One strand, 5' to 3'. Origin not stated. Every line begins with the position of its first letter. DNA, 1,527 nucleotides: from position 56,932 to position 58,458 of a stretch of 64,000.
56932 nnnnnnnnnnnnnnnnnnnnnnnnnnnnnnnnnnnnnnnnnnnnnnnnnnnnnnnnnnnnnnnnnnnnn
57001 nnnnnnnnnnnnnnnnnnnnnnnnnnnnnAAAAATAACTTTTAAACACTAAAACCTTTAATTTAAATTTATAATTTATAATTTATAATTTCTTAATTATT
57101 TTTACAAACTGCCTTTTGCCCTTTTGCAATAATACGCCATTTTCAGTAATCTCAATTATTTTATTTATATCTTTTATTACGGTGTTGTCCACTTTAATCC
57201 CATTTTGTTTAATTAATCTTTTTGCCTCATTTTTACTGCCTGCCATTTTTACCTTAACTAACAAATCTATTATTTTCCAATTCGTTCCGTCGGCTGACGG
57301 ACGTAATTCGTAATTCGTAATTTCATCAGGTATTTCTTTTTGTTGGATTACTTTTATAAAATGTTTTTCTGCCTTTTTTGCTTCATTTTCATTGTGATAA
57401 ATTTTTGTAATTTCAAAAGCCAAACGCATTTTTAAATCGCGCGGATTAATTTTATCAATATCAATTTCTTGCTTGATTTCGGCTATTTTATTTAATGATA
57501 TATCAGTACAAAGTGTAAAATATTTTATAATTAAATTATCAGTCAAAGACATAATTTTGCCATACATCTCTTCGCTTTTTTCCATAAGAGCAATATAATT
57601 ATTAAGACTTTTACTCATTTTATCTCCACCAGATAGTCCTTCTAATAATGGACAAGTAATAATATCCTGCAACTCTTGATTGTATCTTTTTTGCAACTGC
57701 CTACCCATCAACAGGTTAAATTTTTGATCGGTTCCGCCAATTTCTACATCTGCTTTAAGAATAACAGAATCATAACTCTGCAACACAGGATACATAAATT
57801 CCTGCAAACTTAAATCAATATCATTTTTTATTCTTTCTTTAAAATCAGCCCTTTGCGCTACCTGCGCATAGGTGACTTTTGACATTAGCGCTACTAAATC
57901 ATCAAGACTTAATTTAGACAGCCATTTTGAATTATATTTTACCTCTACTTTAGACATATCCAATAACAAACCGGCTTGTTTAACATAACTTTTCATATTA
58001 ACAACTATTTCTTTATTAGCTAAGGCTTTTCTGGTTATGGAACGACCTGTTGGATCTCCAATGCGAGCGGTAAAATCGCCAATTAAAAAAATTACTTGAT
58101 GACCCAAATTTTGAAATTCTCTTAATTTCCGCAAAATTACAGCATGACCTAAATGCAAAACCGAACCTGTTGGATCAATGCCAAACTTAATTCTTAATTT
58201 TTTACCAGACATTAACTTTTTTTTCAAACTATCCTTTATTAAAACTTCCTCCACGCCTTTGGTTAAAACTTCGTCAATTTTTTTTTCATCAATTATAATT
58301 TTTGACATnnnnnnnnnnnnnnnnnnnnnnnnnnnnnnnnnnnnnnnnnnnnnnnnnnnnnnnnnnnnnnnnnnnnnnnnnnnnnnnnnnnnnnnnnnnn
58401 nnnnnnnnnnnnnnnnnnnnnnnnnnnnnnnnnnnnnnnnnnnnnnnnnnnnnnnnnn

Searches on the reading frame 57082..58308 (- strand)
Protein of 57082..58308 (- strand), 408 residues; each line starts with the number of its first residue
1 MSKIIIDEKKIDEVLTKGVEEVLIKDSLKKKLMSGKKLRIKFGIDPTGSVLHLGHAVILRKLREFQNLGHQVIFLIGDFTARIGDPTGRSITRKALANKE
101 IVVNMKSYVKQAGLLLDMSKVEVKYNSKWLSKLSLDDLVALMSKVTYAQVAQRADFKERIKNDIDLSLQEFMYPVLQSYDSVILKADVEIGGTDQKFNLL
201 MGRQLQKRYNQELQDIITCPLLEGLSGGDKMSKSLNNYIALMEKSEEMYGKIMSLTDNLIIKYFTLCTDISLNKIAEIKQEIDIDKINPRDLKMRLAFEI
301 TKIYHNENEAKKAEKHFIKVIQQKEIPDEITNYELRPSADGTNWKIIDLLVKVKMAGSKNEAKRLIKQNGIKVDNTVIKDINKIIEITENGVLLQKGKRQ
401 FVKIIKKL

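Call 64: search_protein_families(library=pfam, proteins=[window:57082-58308:-])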
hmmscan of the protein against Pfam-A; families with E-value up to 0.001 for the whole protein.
window:57082-58308:- (408 aa): 3 families
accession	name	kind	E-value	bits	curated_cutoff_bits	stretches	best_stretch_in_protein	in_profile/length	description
PF00579.31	tRNA-synt_1b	-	1.4e-75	254.8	21.1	1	35-320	3-290/292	tRNA synthetases class I (W and Y)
PF22421.1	SYY_C-terminal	-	1.6e-07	31.5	27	1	340-402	15-81/83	Tyrosine--tRNA ligase SYY-like C-terminal domain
PF01479.30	S4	-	1.1e-06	28.7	22.8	1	348-386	5-43/48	S4 domain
